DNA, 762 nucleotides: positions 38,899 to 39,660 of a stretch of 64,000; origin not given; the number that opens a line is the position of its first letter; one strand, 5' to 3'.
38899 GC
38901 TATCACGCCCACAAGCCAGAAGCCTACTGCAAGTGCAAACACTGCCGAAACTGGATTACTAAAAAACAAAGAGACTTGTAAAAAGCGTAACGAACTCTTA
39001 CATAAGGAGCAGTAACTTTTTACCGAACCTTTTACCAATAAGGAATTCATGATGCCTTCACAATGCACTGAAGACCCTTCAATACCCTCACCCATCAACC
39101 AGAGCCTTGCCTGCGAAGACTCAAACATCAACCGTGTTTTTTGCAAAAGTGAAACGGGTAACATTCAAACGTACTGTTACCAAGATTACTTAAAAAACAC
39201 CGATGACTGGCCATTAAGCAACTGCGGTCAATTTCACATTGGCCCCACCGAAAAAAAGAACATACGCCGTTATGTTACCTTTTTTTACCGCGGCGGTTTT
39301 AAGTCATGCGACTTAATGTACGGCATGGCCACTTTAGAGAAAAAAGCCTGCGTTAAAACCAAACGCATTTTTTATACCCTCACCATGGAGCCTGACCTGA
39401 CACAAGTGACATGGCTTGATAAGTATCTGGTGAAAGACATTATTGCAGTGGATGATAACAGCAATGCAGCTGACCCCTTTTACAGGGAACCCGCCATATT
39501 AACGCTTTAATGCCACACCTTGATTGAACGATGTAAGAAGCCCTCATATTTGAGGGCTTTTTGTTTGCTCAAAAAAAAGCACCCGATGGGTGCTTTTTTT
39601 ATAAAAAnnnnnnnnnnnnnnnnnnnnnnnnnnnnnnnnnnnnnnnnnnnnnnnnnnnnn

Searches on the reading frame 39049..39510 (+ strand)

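Call 6: search_protein_families(library=pfam, proteins=[window:39049-39510:+], max_evalue=0.1)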
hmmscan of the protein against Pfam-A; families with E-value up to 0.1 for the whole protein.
window:39049-39510:+ (153 aa): 0 families

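Call 7: search_protein_families(library=ncbifam, proteins=[window:39049-39510:+], max_evalue=0.1)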
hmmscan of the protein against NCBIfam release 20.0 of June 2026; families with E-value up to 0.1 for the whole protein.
window:39049-39510:+ (153 aa): 1 family
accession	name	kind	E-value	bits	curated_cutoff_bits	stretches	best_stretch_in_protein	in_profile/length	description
NF002091.1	PRK00924.1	equivalog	0.028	13.8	250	1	56-101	143-188/277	5-dehydro-4-deoxy-D-glucuronate isomerase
